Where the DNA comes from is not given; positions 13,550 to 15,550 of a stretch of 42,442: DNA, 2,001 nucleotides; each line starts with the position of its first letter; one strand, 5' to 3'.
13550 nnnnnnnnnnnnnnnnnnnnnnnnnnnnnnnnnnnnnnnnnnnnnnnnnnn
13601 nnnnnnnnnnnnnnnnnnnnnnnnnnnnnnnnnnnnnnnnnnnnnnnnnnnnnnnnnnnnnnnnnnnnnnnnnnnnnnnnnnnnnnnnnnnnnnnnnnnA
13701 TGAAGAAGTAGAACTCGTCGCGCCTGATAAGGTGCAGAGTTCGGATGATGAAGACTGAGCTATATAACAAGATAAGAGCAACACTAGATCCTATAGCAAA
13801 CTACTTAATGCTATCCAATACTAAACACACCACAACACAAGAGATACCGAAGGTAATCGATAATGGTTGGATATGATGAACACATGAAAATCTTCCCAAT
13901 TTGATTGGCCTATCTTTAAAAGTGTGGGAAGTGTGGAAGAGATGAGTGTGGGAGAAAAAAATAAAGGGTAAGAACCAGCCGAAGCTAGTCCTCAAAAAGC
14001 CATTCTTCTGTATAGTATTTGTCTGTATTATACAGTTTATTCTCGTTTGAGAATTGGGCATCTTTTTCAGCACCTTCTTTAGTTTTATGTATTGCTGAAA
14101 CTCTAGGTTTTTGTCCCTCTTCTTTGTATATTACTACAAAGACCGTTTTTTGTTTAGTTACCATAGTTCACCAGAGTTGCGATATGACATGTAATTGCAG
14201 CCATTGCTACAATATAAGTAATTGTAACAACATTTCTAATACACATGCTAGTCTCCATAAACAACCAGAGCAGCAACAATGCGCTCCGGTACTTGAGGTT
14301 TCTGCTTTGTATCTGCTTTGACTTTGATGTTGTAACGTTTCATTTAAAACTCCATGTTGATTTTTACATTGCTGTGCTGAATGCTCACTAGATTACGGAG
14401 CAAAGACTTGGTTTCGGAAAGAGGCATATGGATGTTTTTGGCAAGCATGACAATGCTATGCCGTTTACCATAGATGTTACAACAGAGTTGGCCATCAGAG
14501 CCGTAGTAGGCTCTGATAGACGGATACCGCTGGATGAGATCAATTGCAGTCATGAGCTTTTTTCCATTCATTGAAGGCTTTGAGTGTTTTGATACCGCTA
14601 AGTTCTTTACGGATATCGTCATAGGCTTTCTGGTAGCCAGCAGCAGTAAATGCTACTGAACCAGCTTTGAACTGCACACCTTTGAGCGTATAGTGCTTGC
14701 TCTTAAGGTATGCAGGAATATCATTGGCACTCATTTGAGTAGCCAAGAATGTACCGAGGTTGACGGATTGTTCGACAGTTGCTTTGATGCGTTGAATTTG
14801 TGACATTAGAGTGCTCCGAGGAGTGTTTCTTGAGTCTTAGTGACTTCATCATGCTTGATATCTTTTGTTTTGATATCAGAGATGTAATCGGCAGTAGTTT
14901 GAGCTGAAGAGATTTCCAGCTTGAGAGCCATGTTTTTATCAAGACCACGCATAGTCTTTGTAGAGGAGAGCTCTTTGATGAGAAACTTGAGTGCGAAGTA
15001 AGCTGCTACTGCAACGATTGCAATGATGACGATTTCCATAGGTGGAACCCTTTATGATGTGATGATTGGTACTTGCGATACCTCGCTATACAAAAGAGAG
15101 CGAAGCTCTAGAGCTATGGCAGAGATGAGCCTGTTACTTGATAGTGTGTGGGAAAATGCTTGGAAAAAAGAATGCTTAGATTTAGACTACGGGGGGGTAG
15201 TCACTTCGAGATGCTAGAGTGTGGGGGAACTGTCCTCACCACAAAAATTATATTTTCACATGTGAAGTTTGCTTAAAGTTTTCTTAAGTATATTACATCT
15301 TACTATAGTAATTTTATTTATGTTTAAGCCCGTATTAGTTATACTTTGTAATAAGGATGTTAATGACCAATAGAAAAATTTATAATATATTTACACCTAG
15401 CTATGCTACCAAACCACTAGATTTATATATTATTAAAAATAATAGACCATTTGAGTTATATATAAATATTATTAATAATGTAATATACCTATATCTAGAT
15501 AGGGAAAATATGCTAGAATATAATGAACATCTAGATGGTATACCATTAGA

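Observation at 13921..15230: Higher-GC six-gene antisense cassette bracketed by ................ direct repeats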

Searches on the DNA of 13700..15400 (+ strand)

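Call 6: search_dna_similar(query=window:13700-15400:+, collection=phages, mode=distant)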
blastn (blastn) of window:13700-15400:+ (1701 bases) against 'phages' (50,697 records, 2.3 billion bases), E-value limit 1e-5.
No match.

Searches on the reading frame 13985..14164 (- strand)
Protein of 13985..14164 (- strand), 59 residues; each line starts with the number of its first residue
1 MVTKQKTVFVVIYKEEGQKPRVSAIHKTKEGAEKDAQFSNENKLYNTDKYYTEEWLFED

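Call 10: search_protein_families(library=phrogs, proteins=[window:13985-14164:-], max_evalue=0.1)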
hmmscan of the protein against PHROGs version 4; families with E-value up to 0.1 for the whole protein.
window:13985-14164:- (59 aa): 0 families

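Call 11: search_protein_families(library=pfam, proteins=[window:13985-14164:-], max_evalue=0.1)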
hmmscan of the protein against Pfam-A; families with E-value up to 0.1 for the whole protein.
window:13985-14164:- (59 aa): 0 families

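Call 45: search_protein_families(library=padloc, proteins=[window:13985-14164:-], max_evalue=0.1)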
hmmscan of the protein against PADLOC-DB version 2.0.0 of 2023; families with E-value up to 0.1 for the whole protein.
window:13985-14164:- (59 aa): 0 families

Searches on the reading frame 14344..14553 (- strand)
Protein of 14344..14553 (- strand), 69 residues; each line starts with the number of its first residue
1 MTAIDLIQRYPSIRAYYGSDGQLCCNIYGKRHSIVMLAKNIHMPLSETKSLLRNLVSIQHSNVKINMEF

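Call 45: search_protein_families(library=padloc, proteins=[window:14344-14553:-], max_evalue=0.1)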
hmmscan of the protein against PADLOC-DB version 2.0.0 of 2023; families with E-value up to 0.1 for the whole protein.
window:14344-14553:- (69 aa): 0 families

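Call 78: predict_structure(protein=window:14344-14553:-)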
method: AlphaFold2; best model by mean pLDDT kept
length: 69 residues; sequences in the alignment: 1
mean_pLDDT: 55.8   pTM: 0.39
mean pLDDT of the five models: 55.8, 53.9, 53.2, 47.2, 43.7
residues with pLDDT >= 90: 0; 70-90: 12; 50-70: 32; < 50: 25
segments of 3 or more residues with pLDDT < 50: 30-35, 37-42, 57-69
pLDDT, mean of each block of 10 residues (from residue 1): 68 74 63 44 54 51 35
secondary structure, 60 per line:
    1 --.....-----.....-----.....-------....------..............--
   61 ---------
elements in order: H3-7 E13-17 E23-27 E35-38 H45-58

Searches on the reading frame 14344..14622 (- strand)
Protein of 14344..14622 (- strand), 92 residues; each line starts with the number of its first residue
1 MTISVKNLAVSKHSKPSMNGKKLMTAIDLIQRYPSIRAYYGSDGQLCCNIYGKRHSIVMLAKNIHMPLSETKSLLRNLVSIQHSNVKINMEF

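Call 10: search_protein_families(library=phrogs, proteins=[window:14344-14622:-], max_evalue=0.1)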
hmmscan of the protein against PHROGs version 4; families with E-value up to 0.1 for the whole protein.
window:14344-14622:- (92 aa): 0 families

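Call 11: search_protein_families(library=pfam, proteins=[window:14344-14622:-], max_evalue=0.1)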
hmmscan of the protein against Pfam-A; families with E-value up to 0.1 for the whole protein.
window:14344-14622:- (92 aa): 2 families
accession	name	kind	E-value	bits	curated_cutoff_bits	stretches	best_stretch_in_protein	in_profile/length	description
PF13114.12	RecO_N_2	-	0.011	15.8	27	1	50-85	32-67/71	RecO N terminal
PF05331.17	DUF742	-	0.033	14.5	27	1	22-86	24-87/114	Protein of unknown function (DUF742)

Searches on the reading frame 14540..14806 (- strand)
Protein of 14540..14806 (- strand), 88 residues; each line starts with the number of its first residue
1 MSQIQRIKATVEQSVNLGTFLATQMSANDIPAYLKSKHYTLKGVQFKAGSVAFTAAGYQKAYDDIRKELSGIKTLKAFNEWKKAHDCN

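Call 10: search_protein_families(library=phrogs, proteins=[window:14540-14806:-], max_evalue=0.1)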
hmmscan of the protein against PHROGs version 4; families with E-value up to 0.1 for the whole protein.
window:14540-14806:- (88 aa): 0 families

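Call 11: search_protein_families(library=pfam, proteins=[window:14540-14806:-], max_evalue=0.1)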
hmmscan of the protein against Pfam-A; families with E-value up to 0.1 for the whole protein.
window:14540-14806:- (88 aa): 0 families

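Call 19: find_related_loci(query=window:14540-14806:-, collection=viral_contigs, flank=6000)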
Query window:14540-14806:- (88 aa) in viral_contigs; peptide patterns used: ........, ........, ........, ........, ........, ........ (x = any residue, [..] = any of these).
19 stretches matched a pattern, but none encodes a relative of the query by tblastn (E <= 1e-3).

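Call 20: find_encoding_contigs(protein=window:14540-14806:-, flank=8000)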
Protein window:14540-14806:- (88 aa): 3 contigs read that carry it; 2 places shown.
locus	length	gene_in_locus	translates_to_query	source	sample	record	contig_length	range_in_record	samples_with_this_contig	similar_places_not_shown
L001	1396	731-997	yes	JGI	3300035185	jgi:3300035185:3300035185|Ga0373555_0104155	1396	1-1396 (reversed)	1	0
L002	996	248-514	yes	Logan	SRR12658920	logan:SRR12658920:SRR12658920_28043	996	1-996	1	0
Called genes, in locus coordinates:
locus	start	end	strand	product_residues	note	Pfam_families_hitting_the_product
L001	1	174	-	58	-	?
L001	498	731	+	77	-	-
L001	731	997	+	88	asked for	-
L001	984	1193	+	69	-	-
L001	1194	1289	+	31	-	-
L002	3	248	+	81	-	?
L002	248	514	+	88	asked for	-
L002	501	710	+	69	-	-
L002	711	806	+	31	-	-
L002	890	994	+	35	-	?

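Call 24: find_homologous_proteins(query=window:14540-14806:-, max_evalue=0.01)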
Query window:14540-14806:- (88 aa): 2 proteins with E <= 0.01 among 2 candidates.
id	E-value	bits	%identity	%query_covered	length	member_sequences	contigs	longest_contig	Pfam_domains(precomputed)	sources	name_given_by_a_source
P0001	5.8e-51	187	100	100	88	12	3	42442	-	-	-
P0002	9.1e-46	171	93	99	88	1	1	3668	-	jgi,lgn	-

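Call 25: search_dna_similar(query=window:14540-14806:-, collection=phages, mode=protein, max_evalue=1)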
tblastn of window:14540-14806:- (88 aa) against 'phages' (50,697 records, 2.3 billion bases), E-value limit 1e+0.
No match.

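Call 26: find_encoding_contigs(protein=P0002, flank=10000)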
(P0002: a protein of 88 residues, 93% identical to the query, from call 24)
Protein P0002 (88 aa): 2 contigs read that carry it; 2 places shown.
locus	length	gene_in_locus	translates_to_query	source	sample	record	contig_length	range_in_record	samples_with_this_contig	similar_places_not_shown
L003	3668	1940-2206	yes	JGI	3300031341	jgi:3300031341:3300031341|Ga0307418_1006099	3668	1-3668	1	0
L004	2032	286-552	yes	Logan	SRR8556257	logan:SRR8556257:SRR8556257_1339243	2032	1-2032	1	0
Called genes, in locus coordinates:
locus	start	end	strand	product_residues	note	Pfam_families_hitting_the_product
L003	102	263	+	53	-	-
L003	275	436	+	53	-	-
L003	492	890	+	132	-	-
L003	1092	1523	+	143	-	-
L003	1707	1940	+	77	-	-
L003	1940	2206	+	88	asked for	-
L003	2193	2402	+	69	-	-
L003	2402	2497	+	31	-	-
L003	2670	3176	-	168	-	-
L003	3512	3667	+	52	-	?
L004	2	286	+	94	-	?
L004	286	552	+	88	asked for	-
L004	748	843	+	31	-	-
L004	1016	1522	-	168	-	-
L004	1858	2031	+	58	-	?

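Call 45: search_protein_families(library=padloc, proteins=[window:14540-14806:-, L003:2670-3176:-, L003:1092-1523:+, L003:492-890:+], max_evalue=0.1)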
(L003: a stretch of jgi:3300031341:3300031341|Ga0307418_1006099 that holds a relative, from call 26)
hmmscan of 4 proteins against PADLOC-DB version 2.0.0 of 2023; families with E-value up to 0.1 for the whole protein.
window:14540-14806:- (88 aa): 0 families

L003:2670-3176:- (168 aa): 3 families
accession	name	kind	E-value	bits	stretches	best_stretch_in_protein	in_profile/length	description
PDLC02267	AbiEi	-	0.0023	15.4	1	78-136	19-64/252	AbiEi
PDLC02240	AbiEi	-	0.0028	15.2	1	77-121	14-59/216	AbiEi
PDLC02274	AbiEi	-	0.0049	14.6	1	77-120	15-58/217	AbiEi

L003:1092-1523:+ (143 aa): 1 family
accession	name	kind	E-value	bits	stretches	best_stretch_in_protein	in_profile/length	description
PDLC03457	REase_II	-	0.00032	18.4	1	43-113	152-216/238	Type II restriction enzyme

L003:492-890:+ (132 aa): 0 families

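Call 46: search_protein_families(library=pfam, proteins=[L003:2670-3176:-, L003:1092-1523:+, L003:492-890:+, L003:102-263:+, L003:275-436:+], max_evalue=0.05)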
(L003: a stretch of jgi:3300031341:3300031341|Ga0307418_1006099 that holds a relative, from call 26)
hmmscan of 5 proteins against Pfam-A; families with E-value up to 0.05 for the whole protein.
L003:2670-3176:- (168 aa): 3 families
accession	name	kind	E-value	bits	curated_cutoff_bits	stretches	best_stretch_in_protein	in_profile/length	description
PF13338.12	AbiEi_4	-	0.00023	21.7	25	1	79-119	13-48/49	Transcriptional regulator, AbiEi antitoxin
PF13545.12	HTH_Crp_2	-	0.0081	16.5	27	1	73-114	16-57/70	Crp-like helix-turn-helix domain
PF05732.17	RepL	-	0.012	15.5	20.3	1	11-126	12-122/164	Firmicute plasmid replication protein (RepL)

L003:1092-1523:+ (143 aa): 0 families

L003:492-890:+ (132 aa): 0 families

L003:102-263:+ (53 aa): 0 families

L003:275-436:+ (53 aa): 0 families

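Call 80: search_protein_families(library=phrogs, proteins=[L003:2670-3176:-, L003:1092-1523:+, L003:492-890:+], max_evalue=0.01)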
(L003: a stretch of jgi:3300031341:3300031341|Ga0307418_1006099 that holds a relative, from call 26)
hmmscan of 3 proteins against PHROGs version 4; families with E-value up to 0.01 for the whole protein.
L003:2670-3176:- (168 aa): 1 family
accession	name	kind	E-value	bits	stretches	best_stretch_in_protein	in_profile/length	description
phrog_186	-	DNA, RNA and nucleotide metabolism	0.0029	18.3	1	35-136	17-118/308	DnaD-like helicase loader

L003:1092-1523:+ (143 aa): 0 families

L003:492-890:+ (132 aa): 0 families

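Call 81: predict_structure(protein=window:14540-14806:-)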
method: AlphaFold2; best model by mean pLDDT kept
length: 88 residues; sequences in the alignment: 1
mean_pLDDT: 60.3   pTM: 0.47
mean pLDDT of the five models: 60.3, 56.8, 51.9, 49.0, 41.8
residues with pLDDT >= 90: 0; 70-90: 22; 50-70: 50; < 50: 16
segments of 3 or more residues with pLDDT < 50: 1-15
pLDDT, mean of each block of 10 residues (from residue 1): 42 48 59 65 52 62 73 72 72
secondary structure, 60 per line:
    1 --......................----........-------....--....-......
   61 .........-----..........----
elements in order: H3-24 H29-36 E44-47 E50-53 H55-69 H75-84

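Call 82: search_protein_representatives(protein=window:14540-14806:-)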
Query: 88 residues. Proteins with E-value up to 0.001 (for the whole library): 8; up to 1e-10: 3; up to 1e-30: 1. The best 8 are listed.
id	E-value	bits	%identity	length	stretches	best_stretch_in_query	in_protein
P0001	1.8e-51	187.2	100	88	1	1-88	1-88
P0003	2.3e-29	116.9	28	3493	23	9-70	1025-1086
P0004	4.9e-11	58.6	48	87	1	5-70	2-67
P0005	1.4e-06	44.5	47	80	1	1-60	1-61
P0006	2.7e-06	43.5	52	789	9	57-84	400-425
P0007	9.6e-06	41.8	46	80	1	2-58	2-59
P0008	1.8e-05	40.9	48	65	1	6-61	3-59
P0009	4.1e-04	36.6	46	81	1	7-79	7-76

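Call 84: find_encoding_contigs(protein=P0004, flank=6000, max_places=4)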
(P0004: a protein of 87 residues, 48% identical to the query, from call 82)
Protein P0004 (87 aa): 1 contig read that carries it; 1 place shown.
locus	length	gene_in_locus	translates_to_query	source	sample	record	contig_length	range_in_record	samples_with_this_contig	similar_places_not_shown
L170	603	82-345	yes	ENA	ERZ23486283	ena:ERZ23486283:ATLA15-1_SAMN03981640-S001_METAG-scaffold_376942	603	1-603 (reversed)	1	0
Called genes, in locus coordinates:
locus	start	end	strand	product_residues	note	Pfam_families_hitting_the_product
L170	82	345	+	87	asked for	-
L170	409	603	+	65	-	?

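Call 85: find_encoding_contigs(protein=P0005, flank=8000, max_places=4)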
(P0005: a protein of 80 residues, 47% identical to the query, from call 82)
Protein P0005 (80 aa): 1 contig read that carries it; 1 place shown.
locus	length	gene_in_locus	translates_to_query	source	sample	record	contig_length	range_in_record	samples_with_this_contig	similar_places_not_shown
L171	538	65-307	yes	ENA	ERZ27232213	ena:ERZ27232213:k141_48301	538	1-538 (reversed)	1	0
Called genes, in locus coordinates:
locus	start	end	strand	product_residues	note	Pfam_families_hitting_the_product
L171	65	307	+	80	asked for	-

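Call 86: find_encoding_contigs(protein=P0007, flank=8000, max_places=4)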
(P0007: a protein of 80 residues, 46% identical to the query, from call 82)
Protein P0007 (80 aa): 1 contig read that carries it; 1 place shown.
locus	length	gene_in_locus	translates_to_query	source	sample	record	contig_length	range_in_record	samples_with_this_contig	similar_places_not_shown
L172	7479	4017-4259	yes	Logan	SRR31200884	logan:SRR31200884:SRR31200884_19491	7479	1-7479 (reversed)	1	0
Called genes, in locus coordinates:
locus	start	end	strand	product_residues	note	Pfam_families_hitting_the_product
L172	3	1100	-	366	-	?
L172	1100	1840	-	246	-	-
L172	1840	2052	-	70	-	-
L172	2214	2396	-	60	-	-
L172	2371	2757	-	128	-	PF13455:MUG113 (faint), PF10544:T5orf172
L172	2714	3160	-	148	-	-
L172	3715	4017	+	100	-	-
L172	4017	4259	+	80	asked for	-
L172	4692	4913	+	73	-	-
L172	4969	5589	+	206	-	-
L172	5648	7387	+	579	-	-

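Call 87: find_encoding_contigs(protein=P0009, flank=8000, max_places=4)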
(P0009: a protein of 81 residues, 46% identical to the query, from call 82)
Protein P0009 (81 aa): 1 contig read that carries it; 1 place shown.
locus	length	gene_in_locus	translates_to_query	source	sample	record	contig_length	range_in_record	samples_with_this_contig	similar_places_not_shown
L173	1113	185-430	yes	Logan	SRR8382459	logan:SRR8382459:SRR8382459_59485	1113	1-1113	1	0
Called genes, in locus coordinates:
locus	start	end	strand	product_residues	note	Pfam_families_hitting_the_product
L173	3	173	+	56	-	?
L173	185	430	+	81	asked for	-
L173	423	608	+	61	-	-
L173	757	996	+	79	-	-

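Call 110: search_protein_families(library=pfam, proteins=[P0003, P0006], max_evalue=0.001)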
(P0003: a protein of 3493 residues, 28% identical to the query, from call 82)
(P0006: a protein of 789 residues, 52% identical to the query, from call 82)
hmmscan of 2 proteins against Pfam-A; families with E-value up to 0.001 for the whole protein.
P0003 (3493 aa): 3 families
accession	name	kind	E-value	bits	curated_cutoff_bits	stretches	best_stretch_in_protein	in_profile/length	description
PF18886.6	DUF5649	-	3.5e-58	194.3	25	4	2458-2512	14-67/68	Repeats of unknown function (DUF5649)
PF16302.10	DUF4944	-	1.1e-21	77.7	23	0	748-777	43-72/128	Domain of unknown function (DUF4944)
PF18444.7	RRM_9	-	3.4e-19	68.9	25.9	0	645-671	37-63/70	RNA recognition motif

P0006 (789 aa): 4 families
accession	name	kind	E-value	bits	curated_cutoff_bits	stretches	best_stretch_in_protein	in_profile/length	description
PF14882.11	INT_rpt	-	4.7e-20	72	26.5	0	555-590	1-39/55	Integrase repeat unit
PF16814.10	Read-through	-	4.2e-11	43.4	27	0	576-640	65-126/182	Read-through domain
PF15046.11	DUF4532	-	1.4e-06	28.1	27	0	341-400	62-122/279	Protein of unknown function (DUF4532)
PF03793.24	PASTA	-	2.2e-06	27.9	23.2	0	399-418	9-28/64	PASTA domain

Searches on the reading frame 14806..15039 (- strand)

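Call 10: search_protein_families(library=phrogs, proteins=[window:14806-15039:-], max_evalue=0.1)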
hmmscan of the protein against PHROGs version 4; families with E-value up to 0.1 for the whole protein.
window:14806-15039:- (77 aa): 0 families

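Call 11: search_protein_families(library=pfam, proteins=[window:14806-15039:-], max_evalue=0.1)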
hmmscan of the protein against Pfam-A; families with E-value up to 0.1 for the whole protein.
window:14806-15039:- (77 aa): 1 family
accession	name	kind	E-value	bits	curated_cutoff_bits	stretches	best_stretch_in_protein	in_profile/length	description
PF24650.2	TT1_Tal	-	0.036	14.1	27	1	26-58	18-50/90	Tal, N-terminal tail tube TT1 domain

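Call 45: search_protein_families(library=padloc, proteins=[window:14806-15039:-], max_evalue=0.1)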
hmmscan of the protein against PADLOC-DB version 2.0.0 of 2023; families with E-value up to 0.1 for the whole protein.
window:14806-15039:- (77 aa): 0 families
